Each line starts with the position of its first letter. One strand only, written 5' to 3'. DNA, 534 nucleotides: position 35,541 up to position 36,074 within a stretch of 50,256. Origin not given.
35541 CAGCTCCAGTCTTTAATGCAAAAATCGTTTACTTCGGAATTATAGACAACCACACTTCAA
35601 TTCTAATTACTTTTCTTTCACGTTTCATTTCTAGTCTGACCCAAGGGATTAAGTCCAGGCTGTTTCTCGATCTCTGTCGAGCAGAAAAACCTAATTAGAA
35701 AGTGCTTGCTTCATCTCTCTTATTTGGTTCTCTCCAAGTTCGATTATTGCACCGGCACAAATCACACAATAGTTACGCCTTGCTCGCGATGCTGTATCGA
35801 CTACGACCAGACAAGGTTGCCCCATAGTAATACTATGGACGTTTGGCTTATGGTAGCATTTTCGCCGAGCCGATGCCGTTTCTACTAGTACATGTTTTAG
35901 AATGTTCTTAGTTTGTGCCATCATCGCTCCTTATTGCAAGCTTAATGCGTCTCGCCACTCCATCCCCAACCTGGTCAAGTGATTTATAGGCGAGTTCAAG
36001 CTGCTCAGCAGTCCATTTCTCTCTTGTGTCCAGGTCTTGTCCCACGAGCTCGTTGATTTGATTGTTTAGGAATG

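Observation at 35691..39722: Candidate undescribed defence operon: XRE | HKD-nuclease-TM, 219-aa unknown, HTH-SF2 helicase, 77-aa Cys/His protein, next to type I R-M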

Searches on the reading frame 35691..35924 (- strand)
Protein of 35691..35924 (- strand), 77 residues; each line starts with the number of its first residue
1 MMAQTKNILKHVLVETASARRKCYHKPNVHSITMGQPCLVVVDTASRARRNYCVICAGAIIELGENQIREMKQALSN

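Call 3: search_protein_families(library=pfam, proteins=[window:35691-35924:-], max_evalue=0.1)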
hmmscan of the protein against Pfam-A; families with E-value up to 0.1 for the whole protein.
window:35691-35924:- (77 aa): 0 families

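Call 4: search_protein_families(library=padloc, proteins=[window:35691-35924:-], max_evalue=0.1)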
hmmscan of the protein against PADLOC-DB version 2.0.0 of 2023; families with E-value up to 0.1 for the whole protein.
window:35691-35924:- (77 aa): 0 families

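Call 5: search_protein_families(library=ncbifam, proteins=[window:35691-35924:-], max_evalue=0.1)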
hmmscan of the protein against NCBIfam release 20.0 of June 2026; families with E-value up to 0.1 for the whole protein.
window:35691-35924:- (77 aa): 0 families

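Call 6: search_protein_families(library=phrogs, proteins=[window:35691-35924:-], max_evalue=0.1)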
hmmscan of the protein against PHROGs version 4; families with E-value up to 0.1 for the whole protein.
window:35691-35924:- (77 aa): 0 families

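Call 50: predict_structure(protein=window:35691-35924:-)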
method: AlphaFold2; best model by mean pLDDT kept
length: 77 residues; sequences in the alignment: 1
mean_pLDDT: 56.8   pTM: 0.38
mean pLDDT of the five models: 56.8, 52.5, 51.4, 49.8, 48.1
residues with pLDDT >= 90: 0; 70-90: 4; 50-70: 54; < 50: 19
segments of 3 or more residues with pLDDT < 50: 1-9, 28-35
pLDDT, mean of each block of 10 residues (from residue 1): 42 54 52 53 68 67 62 55
secondary structure, 60 per line:
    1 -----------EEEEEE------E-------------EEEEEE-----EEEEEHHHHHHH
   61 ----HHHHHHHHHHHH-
elements in order: E12-17 E38-43 E49-53 H54-60 H65-76
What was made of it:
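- The G4 structure could not be modelled (pLDDT 57, call 50).
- Tried and rejected: It gave pLDDT 57 (call 50), so no fold search was attempted.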

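Call 80: search_solved_structures(query=A7, max_evalue=10)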
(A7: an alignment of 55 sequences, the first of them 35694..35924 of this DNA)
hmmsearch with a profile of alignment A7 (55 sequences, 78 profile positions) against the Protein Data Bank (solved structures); distinct sequences matched with E-value up to 10: 21.
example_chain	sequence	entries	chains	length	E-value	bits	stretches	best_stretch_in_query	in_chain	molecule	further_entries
3mvp_A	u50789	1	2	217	0.23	14.9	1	25-75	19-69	TetR/AcrR transcriptional regulator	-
5mc2_A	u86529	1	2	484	0.48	13.9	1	17-54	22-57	Xaa-Pro dipeptidase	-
6srf_A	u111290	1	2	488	0.49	13.9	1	17-54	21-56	Xaa-Pro dipeptidase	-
5mc1_A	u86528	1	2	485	0.69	13.4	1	17-54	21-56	Xaa-Pro dipeptidase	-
5mc0_A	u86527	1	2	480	0.7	13.4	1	17-54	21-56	Xaa-Pro dipeptidase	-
5mc5_A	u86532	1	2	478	0.71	13.3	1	17-54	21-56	Xaa-Pro dipeptidase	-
5mc4_A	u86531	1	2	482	0.72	13.3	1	17-54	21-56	Xaa-Pro dipeptidase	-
5m4g_A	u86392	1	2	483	0.73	13.3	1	17-54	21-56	Xaa-Pro dipeptidase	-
5mby_A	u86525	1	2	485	0.73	13.3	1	17-54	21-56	Xaa-Pro dipeptidase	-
5mbz_A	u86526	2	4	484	0.73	13.3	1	17-54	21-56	Xaa-Pro dipeptidase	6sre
5mc3_A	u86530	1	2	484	0.73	13.3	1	17-54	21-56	Xaa-Pro dipeptidase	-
5m4j_A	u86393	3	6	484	0.73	13.3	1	17-54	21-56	Xaa-Pro dipeptidase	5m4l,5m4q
6qsb_A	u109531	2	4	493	0.75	13.3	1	17-54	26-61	Xaa-Pro dipeptidase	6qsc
6h2p_A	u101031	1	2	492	0.76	13.3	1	17-54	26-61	Xaa-Pro dipeptidase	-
6h2q_A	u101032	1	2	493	0.76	13.3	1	17-54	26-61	Xaa-Pro dipeptidase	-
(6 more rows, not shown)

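Call 81: search_protein_families(library=pfam, alignment_id=A7, max_evalue=0.05)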
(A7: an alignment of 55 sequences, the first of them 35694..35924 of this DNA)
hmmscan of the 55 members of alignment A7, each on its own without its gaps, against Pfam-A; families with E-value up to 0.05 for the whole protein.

A. member 1, window:35694-35924:- (77 aa): 0 families

B. families by the number of members that match (of 55 scanned): 5 families
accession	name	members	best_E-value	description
PF05077.17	DUF678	2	0.023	Protein of unknown function (DUF678)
PF06573.16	Churchill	1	0.0016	Churchill protein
PF18658.7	zf-C2H2_12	1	0.0066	Spin-doc zinc-finger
PF11706.13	zf-CGNR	1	0.025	CGNR zinc finger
PF18261.6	Rpn9_C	1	0.025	Rpn9 C-terminal helix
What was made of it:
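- Tried and rejected: Pfam scans of 55 G4 members gave only noise (call 81).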
